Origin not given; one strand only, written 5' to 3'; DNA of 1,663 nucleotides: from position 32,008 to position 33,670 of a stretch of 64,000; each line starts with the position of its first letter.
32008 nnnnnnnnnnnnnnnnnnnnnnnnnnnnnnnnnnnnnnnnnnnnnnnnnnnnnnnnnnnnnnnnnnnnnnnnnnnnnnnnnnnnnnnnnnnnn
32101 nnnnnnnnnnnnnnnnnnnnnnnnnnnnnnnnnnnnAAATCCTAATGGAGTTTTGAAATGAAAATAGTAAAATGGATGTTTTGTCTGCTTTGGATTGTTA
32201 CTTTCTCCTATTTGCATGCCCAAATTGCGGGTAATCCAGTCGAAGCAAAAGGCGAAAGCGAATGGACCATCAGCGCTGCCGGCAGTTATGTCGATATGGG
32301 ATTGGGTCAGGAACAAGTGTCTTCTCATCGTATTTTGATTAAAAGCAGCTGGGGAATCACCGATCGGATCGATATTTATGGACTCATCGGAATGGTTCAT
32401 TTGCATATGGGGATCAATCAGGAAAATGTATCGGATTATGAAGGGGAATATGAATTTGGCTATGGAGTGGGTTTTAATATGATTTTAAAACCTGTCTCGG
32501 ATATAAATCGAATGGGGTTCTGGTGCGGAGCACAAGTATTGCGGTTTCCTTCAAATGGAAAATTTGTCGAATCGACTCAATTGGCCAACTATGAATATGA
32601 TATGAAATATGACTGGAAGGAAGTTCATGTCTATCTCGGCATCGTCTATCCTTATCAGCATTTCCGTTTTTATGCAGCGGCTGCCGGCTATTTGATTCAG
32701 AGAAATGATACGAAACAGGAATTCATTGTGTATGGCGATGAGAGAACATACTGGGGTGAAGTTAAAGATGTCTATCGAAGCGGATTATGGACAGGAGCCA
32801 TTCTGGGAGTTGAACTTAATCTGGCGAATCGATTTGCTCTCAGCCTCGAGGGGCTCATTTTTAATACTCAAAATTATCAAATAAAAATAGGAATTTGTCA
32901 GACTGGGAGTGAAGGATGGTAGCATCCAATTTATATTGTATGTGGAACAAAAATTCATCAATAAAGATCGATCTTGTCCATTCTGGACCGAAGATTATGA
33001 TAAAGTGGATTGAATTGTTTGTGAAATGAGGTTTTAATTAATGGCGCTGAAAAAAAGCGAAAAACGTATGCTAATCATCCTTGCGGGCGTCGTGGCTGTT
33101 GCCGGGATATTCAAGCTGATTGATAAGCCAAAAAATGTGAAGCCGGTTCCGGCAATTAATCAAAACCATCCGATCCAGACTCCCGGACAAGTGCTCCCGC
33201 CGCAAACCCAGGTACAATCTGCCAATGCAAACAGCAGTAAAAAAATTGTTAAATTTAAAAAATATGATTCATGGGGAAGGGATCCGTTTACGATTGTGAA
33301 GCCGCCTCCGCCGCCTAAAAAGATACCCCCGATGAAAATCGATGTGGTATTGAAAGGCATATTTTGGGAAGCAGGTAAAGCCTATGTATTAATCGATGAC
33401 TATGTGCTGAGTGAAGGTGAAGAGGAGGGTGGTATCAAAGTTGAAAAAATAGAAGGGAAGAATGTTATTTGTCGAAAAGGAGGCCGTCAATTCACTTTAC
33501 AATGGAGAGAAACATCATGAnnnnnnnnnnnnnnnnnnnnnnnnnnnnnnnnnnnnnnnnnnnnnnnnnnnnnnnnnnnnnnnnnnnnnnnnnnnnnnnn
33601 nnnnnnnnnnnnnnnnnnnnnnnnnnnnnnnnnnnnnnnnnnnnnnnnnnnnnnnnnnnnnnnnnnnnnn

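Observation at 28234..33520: Two unexplained structural genes (a 1300-aa Big_1-repeat protein and a small OM beta-barrel) inserted between pilO and pilP-pilQ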

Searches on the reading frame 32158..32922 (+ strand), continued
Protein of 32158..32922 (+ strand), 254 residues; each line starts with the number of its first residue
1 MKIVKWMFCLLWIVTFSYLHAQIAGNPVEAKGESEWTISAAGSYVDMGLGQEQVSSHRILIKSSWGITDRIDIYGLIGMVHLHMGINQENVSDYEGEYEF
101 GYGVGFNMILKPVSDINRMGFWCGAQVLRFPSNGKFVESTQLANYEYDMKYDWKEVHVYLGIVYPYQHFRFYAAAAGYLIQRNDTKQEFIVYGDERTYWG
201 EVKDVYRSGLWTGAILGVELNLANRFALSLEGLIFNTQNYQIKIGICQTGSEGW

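Call 64: search_protein_families(library=pfam, proteins=[L036:14-2038:+, L036:2187-3245:+, L036:3250-3876:+, L036:3889-4674:+, L036:4589-5644:+, L036:5647-6975:+, L036:6932-9982:+, L037:6176-7138:+, L037:7135-8442:+, L037:8457-9896:+], max_evalue=0.001)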
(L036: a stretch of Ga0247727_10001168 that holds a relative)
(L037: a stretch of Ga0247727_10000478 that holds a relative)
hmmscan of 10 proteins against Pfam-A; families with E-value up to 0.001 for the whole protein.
L036:14-2038:+ (674 aa): 2 families
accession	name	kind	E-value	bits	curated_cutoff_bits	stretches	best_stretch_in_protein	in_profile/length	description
PF00041.27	fn3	-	8.9e-10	39.1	25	0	246-334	3-72/84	Fibronectin type III domain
PF16656.11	Pur_ac_phosph_N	-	0.00012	23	30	0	250-335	7-86/93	Purple acid Phosphatase, N-terminal domain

L036:2187-3245:+ (352 aa): 2 families
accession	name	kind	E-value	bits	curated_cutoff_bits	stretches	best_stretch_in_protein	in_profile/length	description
PF11104.14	PilM_2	-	8.8e-67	225.9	27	1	16-352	1-339/340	Type IV pilus assembly protein PilM;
PF14450.12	FtsA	-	0.00045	21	31.8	0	195-331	2-114/127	Cell division protein FtsA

L036:3250-3876:+ (208 aa): 1 family
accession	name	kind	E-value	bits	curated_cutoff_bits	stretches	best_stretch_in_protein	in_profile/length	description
PF05137.18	PilN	-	9.5e-14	51.6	22.8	1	102-178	1-76/78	Fimbrial assembly protein (PilN)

L036:3889-4674:+ (261 aa): 2 families
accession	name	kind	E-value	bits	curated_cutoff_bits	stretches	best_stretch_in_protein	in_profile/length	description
PF04350.18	PilO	-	9.2e-34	117.1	22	1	53-179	3-128/145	Pilus assembly protein, PilO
PF10741.14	T2SSM_b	-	1.5e-05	25.2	21.7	1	102-201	16-110/111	Type II secretion system (T2SS), protein M subtype b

L036:4589-5644:+ (351 aa): 0 families

L036:5647-6975:+ (442 aa): 4 families
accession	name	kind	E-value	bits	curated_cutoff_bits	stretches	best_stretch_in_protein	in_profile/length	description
PF00263.26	Secretin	-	5.3e-48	163.2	27.5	1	267-424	1-169/169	Bacterial type II and III secretion system protein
PF03958.22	Secretin_N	-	2.1e-10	41.1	28.2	1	138-198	1-68/69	Bacterial type II/III secretion system short domain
PF07660.19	STN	-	1.2e-07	31.8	28.4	1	65-111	2-50/52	Secretin and TonB N terminus short domain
PF21305.2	type_II_gspD_N0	-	1.7e-07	31.5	27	1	45-110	2-71/71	GspD-like, N0 domain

L036:6932-9982:+ (1016 aa): 5 families
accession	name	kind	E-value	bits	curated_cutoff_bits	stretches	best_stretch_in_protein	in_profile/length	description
PF09134.16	Invasin_D3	-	1.7e-50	170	33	5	355-430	7-84/98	Invasin, domain 3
PF02369.22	Big_1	-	3.2e-50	168.6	34.9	6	157-234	3-80/93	Bacterial Ig-like domain (group 1)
PF18565.7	Glyco_hydro2_C5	-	3.1e-07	30.6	32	0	926-959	17-51/103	Glycoside hydrolase family 2 C-terminal domain 5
PF13115.11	YtkA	-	0.00023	22.2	25.9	0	707-758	18-66/85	YtkA-like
PF17789.7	MG4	-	0.00029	21.4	24.7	0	85-127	18-60/95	Macroglobulin domain MG4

L037:6176-7138:+ (320 aa): 0 families

L037:7135-8442:+ (435 aa): 4 families
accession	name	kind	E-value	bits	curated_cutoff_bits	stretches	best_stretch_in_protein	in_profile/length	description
PF00263.26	Secretin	-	3.5e-47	160.6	27.5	1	267-423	2-169/169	Bacterial type II and III secretion system protein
PF03958.22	Secretin_N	-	2.4e-11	44.1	28.2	1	139-195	1-64/69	Bacterial type II/III secretion system short domain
PF21305.2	type_II_gspD_N0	-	2.3e-09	37.4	27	1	46-111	2-71/71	GspD-like, N0 domain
PF07660.19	STN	-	7e-07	29.4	28.4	1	66-108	2-46/52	Secretin and TonB N terminus short domain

L037:8457-9896:+ (479 aa): 2 families
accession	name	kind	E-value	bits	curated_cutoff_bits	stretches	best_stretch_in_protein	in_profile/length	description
PF02369.22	Big_1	-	2.3e-17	63.3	34.9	2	61-132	18-92/93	Bacterial Ig-like domain (group 1)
PF09134.16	Invasin_D3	-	3e-17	63.4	33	2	48-135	6-98/98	Invasin, domain 3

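Call 81: search_protein_families(library=pfam, alignment_id=A4, max_evalue=1)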
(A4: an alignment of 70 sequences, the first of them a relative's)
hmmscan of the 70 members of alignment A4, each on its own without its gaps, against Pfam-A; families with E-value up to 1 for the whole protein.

A. member 1, P0001 (254 aa): 1 family
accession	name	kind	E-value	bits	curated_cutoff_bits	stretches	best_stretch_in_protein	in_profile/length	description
PF13505.12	OMP_b-brl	-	0.00052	20.7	28.7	1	50-111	80-141/175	Outer membrane protein beta-barrel domain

B. families by the number of members that match (of 70 scanned): 26 families (the first 25 are shown)
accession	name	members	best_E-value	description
PF13505.12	OMP_b-brl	26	1.1e-06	Outer membrane protein beta-barrel domain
PF05150.18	Legionella_OMP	3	0.00085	Legionella pneumophila major outer membrane protein precursor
PF01389.23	OmpA_membrane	3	0.015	OmpA-like transmembrane domain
PF23676.1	YnaM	1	0.0078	Protein YnaM-like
PF09898.14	DUF2125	1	0.017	Uncharacterized protein conserved in bacteria (DUF2125)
PF06316.17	Ail_Lom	1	0.028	Enterobacterial Ail/Lom protein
PF10766.14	AcrZ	1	0.036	Multidrug efflux pump-associated protein AcrZ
PF10516.15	SHNi-TPR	1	0.045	SHNi-TPR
PF01627.28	Hpt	1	0.045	Hpt domain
PF15123.11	DUF4562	1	0.052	Domain of unknown function (DUF4562)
PF10733.14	DUF2525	1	0.061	Protein of unknown function (DUF2525)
PF04338.18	DUF481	1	0.069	Protein of unknown function, DUF481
PF12477.13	TraW_N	1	0.069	Sex factor F TraW protein N terminal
PF05317.16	Thermopsin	1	0.078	Thermopsin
PF23843.2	DUF7210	1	0.096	Domain of unknown function (DUF7210)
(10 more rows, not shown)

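Call 85: search_protein_families(library=pfam, proteins=[L036:4589-5644:+], max_evalue=0.1)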
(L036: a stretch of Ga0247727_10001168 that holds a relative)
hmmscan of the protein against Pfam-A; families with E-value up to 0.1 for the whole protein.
L036:4589-5644:+ (351 aa): 1 family
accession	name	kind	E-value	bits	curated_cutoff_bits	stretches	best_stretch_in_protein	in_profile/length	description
PF04351.19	PilP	-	0.0019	18.6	25.6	1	278-334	73-131/146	Pilus assembly protein, PilP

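Call 92: find_encoding_contigs(protein=P0175, flank=10000, max_places=2)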
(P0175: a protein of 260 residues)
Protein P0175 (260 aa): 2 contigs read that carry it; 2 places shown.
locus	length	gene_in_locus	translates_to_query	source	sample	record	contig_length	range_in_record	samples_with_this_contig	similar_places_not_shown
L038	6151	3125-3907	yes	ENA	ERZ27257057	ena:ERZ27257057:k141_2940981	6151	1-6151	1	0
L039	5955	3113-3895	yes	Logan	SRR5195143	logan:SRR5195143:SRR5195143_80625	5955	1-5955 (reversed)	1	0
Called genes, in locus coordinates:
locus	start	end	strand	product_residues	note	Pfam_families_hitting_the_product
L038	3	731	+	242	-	?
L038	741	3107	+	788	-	PF02369:Big_1, PF09134:Invasin_D3, PF17789:MG4 (faint), PF02369:Big_1, PF09134:Invasin_D3, PF02369:Big_1, PF09134:Invasin_D3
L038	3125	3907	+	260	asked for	-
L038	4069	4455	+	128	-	PF13380:CoA_binding_2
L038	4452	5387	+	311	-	PF05048:NosD (weak), PF13229:Beta_helix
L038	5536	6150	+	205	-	?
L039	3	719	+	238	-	?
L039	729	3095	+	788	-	PF02369:Big_1, PF09134:Invasin_D3, PF17789:MG4 (faint), PF02369:Big_1, PF09134:Invasin_D3, PF02369:Big_1, PF09134:Invasin_D3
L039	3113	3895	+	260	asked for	-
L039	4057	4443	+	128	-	PF13380:CoA_binding_2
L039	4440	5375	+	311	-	PF05048:NosD (weak), PF13229:Beta_helix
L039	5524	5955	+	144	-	?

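Call 93: find_encoding_contigs(protein=P0180, flank=10000, max_places=2)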
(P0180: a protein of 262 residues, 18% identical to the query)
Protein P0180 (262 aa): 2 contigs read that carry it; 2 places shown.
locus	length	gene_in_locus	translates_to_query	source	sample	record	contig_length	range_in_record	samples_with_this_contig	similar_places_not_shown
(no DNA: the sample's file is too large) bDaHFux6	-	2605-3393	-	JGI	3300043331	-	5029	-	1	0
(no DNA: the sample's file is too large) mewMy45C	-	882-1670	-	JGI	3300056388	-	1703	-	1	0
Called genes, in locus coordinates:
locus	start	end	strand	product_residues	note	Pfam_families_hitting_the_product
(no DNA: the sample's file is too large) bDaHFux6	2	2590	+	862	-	PF02369:Big_1, PF09134:Invasin_D3, PF02369:Big_1, PF09134:Invasin_D3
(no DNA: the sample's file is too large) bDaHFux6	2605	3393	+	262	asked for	-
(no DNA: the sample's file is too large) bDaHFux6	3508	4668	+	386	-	PF01264:Chorismate_synt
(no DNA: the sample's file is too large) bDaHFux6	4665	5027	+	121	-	?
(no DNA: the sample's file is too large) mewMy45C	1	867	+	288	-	PF02369:Big_1 (faint), PF09134:Invasin_D3 (faint)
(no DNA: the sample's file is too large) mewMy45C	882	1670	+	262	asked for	-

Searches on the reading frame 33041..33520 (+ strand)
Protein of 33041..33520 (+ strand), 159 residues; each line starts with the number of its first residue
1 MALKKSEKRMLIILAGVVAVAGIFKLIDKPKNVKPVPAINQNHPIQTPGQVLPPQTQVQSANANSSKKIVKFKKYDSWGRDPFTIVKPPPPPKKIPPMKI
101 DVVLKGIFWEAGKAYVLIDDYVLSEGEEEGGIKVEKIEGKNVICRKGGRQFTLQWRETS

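Call 3: search_protein_families(library=pfam, proteins=[window:33041-33520:+], max_evalue=0.01)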
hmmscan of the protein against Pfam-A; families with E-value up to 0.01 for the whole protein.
window:33041-33520:+ (159 aa): 0 families

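Call 7: search_protein_families(library=ncbifam, proteins=[window:33041-33520:+], max_evalue=0.01)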
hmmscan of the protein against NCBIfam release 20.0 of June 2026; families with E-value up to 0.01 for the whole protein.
window:33041-33520:+ (159 aa): 1 family
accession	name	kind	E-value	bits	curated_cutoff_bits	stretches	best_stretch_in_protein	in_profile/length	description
NF038031.1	PavB_Nterm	equivalog_domain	0.0073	16.4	225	0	6-59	13-60/128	PavB family fibronectin-binding SSURE repeat adhesin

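Call 67: search_solved_structures(query=A6, max_evalue=10, show_alignments=2)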
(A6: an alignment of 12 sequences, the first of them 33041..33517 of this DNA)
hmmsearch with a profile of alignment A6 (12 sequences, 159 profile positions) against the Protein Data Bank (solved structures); distinct sequences matched with E-value up to 10: 0.

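Call 68: search_protein_families(library=pfam, alignment_id=A6, max_evalue=1)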
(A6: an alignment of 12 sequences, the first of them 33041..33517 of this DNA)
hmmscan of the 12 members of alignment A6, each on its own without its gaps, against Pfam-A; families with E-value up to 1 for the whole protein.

A. member 1, window:33041-33517:+ (159 aa): 2 families
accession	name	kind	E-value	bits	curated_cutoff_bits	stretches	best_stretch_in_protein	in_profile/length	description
PF16537.11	T2SSB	-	0.018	15.1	28.4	1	115-154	19-59/60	Type II secretion system protein B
PF11606.14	AlcCBM31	-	0.028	15.1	25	1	103-131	23-51/93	Family 31 carbohydrate binding protein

B. families by the number of members that match (of 12 scanned): 19 families
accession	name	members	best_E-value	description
PF23893.1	Y4YQ_C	6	0.0013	Uncharacterised protein Y4YQ C-terminal domain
PF16537.11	T2SSB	6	0.0038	Type II secretion system protein B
PF23862.1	CdsD_C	3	3.5e-05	CdsD C-terminal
PF11606.14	AlcCBM31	2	0.028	Family 31 carbohydrate binding protein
PF07683.19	CobW_C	2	0.031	Cobalamin synthesis protein cobW C-terminal domain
PF04612.17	T2SSM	1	8.2e-05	Type II secretion system (T2SS), protein M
PF04277.18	OAD_gamma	1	0.028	Oxaloacetate decarboxylase, gamma chain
PF23831.1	DUF7201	1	0.028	Coiled-coil region of unknown function (DUF7201)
PF19041.5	CBP30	1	0.031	Nuclear cap binding complex subunit CBP30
PF21180.3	TOP6A-Spo11_Toprim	1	0.057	Topoisomerase 6 subunit A/Spo11, Toprim domain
PF20077.4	CcmD_alt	1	0.072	CcmD family protein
PF20087.4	DUF6479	1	0.072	Family of unknown function (DUF6479)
PF11356.14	T2SSC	1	0.077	Type II secretion system protein C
PF02993.19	MCPVI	1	0.087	Minor capsid protein VI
PF16069.10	DUF4811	1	0.18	Domain of unknown function (DUF4811)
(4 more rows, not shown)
